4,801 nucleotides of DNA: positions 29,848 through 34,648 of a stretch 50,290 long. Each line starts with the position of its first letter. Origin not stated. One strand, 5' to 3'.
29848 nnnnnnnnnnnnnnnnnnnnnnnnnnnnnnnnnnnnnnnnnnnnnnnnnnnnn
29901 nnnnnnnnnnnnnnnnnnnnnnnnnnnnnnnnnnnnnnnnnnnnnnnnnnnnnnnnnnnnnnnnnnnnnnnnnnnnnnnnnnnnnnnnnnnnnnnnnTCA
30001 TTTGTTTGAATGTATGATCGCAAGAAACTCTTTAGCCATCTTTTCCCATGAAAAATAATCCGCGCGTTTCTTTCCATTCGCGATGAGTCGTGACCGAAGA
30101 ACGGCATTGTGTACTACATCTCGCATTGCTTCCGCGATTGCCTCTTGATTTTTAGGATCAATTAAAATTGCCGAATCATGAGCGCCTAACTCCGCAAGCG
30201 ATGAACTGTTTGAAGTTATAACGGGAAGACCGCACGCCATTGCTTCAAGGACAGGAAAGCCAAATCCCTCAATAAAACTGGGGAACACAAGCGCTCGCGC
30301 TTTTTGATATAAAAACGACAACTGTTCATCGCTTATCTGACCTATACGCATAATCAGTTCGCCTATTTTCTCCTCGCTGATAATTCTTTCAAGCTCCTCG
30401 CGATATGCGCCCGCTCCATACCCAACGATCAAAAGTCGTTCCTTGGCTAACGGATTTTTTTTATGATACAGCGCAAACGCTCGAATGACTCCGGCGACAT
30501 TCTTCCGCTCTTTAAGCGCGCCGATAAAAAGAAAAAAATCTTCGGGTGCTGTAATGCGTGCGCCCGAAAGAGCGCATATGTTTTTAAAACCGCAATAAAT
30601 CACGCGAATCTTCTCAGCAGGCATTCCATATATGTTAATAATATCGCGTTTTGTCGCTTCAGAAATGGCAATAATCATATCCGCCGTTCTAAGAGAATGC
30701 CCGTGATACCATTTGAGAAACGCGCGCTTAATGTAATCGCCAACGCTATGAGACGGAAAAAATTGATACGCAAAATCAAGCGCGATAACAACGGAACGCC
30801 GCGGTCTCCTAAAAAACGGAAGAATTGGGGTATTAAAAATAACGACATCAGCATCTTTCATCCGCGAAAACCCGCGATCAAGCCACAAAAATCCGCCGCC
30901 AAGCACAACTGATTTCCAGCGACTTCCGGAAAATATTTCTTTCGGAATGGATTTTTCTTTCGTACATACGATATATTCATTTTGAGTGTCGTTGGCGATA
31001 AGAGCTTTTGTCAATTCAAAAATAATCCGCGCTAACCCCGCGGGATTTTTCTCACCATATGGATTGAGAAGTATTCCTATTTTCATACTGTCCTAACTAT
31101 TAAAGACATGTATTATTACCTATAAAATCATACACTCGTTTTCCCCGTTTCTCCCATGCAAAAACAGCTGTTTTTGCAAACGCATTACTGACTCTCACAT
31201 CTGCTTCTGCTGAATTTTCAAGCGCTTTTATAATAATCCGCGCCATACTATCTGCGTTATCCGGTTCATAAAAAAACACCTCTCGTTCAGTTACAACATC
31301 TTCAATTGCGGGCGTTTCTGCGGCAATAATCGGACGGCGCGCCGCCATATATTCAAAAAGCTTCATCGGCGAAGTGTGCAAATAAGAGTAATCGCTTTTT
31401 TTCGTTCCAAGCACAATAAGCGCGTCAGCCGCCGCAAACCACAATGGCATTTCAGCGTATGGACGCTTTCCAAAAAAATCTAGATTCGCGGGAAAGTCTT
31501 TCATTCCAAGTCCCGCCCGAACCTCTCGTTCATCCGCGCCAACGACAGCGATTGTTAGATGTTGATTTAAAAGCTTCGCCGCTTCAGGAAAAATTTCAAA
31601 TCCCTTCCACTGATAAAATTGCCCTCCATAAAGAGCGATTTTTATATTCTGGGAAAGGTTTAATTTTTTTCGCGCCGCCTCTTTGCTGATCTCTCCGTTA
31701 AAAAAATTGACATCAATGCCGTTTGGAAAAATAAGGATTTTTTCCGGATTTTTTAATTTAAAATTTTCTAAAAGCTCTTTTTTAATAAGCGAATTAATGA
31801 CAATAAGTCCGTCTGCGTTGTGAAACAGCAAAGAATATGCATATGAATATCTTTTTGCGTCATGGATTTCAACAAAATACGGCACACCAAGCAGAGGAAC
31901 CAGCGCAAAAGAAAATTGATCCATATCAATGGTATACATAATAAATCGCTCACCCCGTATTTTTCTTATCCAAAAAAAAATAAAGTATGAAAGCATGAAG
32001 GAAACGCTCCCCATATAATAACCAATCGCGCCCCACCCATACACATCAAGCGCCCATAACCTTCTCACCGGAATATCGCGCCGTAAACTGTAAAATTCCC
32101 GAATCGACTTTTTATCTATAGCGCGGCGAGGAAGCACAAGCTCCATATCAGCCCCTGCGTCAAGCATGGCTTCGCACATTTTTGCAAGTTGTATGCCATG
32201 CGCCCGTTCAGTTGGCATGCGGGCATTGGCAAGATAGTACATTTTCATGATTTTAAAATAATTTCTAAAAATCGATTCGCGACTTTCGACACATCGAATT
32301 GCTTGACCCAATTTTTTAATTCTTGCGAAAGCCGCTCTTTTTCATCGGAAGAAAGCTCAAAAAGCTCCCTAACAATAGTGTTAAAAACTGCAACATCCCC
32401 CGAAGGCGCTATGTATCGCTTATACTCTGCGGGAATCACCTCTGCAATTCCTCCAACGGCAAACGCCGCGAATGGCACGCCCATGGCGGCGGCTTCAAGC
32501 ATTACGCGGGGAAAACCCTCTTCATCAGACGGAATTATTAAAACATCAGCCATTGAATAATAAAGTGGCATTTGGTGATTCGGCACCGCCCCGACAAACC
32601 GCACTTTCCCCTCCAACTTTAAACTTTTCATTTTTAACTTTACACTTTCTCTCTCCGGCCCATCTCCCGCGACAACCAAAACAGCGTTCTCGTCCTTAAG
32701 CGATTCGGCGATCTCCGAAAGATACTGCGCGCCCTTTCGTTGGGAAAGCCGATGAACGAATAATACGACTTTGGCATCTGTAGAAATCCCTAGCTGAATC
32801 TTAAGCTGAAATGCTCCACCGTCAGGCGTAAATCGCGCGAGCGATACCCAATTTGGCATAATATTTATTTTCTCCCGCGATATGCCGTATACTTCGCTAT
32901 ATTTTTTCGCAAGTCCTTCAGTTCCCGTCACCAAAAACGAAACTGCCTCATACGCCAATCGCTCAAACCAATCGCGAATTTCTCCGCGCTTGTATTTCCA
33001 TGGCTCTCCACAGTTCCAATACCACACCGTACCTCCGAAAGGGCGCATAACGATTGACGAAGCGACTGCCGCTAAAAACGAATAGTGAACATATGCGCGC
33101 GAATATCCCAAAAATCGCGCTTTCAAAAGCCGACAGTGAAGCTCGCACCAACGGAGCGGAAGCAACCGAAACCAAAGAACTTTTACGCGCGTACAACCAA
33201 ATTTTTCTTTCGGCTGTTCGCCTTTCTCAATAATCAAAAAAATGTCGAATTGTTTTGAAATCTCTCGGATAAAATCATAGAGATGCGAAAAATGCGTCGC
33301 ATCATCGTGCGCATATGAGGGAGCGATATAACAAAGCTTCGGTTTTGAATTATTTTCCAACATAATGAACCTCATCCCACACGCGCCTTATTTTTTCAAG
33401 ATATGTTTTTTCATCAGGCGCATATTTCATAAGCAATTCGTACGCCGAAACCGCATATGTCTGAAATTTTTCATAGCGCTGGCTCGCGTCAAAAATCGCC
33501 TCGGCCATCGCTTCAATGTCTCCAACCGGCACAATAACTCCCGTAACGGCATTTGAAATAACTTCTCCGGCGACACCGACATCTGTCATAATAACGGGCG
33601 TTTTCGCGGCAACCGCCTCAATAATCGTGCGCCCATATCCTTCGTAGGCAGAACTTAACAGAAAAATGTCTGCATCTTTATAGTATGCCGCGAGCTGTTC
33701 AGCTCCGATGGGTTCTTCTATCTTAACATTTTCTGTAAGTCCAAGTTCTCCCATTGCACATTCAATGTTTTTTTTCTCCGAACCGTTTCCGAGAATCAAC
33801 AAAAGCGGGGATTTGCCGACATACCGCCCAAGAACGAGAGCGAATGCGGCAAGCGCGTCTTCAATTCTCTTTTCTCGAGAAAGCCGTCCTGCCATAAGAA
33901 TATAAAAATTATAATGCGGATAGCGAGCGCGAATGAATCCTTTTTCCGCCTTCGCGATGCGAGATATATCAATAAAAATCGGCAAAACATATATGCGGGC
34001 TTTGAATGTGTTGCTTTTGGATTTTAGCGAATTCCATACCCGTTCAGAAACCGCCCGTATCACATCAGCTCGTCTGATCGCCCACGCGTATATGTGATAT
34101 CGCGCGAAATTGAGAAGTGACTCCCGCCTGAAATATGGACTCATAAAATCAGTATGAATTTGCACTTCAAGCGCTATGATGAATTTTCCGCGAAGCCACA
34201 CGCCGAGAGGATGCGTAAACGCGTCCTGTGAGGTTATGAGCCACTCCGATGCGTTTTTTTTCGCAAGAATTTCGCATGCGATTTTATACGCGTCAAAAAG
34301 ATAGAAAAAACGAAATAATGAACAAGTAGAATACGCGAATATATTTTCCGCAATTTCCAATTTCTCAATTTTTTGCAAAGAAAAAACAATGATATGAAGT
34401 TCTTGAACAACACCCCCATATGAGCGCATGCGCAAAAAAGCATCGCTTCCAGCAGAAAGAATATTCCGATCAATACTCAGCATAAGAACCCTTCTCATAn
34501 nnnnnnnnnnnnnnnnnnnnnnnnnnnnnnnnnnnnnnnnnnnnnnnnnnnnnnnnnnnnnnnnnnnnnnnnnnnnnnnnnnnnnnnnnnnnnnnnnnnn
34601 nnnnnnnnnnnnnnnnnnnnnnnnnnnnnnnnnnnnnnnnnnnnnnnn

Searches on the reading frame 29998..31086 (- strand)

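Call 51: search_protein_families(library=pfam, proteins=[window:29998-31086:-], max_evalue=0.00001)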
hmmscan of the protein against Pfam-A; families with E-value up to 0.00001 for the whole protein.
window:29998-31086:- (362 aa): 6 families
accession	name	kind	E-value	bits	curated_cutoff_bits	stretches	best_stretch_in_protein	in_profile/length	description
PF00534.26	Glycos_transf_1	-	1.3e-36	126.2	26.4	1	182-341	15-172/172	Glycosyl transferases group 1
PF13692.12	Glyco_trans_1_4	-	7.4e-27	94.8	27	1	185-327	4-142/142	Glycosyl transferases group 1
PF13439.12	Glyco_transf_4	-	1.3e-12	48.5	28.5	1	17-166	3-165/170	Glycosyltransferase Family 4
PF20706.3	GT4-conflict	-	1e-11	44.9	26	1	133-301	145-320/385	Family 4 Glycosyltransferase in conflict systems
PF13579.12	Glyco_trans_4_4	-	1.7e-06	28.9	29.7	1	75-166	68-158/158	Glycosyl transferase 4-like domain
PF13524.12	Glyco_trans_1_2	-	2.1e-06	28.2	25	1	220-355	19-143/144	Glycosyl transferase-like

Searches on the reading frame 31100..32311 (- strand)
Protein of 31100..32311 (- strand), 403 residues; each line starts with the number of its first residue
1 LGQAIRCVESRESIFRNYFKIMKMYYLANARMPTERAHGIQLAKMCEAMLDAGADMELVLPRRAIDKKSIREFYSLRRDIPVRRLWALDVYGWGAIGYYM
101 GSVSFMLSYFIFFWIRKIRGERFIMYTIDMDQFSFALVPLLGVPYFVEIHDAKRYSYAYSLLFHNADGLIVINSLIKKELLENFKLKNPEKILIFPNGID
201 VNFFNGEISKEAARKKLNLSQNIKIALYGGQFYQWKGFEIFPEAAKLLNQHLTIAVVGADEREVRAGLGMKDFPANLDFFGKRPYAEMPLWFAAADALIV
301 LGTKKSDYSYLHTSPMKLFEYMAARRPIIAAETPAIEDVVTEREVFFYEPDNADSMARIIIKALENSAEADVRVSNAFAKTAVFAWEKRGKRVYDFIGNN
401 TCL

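Call 51: search_protein_families(library=pfam, proteins=[window:31100-32311:-], max_evalue=0.00001)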
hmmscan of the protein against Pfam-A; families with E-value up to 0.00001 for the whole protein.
window:31100-32311:- (403 aa): 3 families
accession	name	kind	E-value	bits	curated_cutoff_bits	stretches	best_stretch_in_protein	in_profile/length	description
PF00534.26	Glycos_transf_1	-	3.5e-16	59.6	26.4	1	210-374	2-166/172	Glycosyl transferases group 1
PF13692.12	Glyco_trans_1_4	-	4e-14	53.5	27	1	225-366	3-142/142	Glycosyl transferases group 1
PF13524.12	Glyco_trans_1_2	-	1.6e-06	28.6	25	1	246-373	10-121/144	Glycosyl transferase-like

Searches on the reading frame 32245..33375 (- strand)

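Call 51: search_protein_families(library=pfam, proteins=[window:32245-33375:-], max_evalue=0.00001)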
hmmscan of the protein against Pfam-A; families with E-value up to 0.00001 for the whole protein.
window:32245-33375:- (376 aa): 2 families
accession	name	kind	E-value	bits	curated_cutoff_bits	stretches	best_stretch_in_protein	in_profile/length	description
PF00534.26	Glycos_transf_1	-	4.1e-36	124.5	26.4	1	193-354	7-170/172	Glycosyl transferases group 1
PF13692.12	Glyco_trans_1_4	-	1.9e-28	100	27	1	202-338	2-139/142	Glycosyl transferases group 1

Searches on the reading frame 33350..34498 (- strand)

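Call 51: search_protein_families(library=pfam, proteins=[window:33350-34498:-], max_evalue=0.00001)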
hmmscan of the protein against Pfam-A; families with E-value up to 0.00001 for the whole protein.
window:33350-34498:- (382 aa): 3 families
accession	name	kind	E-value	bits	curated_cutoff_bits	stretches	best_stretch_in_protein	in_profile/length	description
PF00534.26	Glycos_transf_1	-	4.9e-33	114.5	26.4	1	197-340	15-157/172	Glycosyl transferases group 1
PF13692.12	Glyco_trans_1_4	-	1.1e-26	94.2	27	1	199-336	3-137/142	Glycosyl transferases group 1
PF20706.3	GT4-conflict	-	1.3e-09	38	26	1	141-356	144-372/385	Family 4 Glycosyltransferase in conflict systems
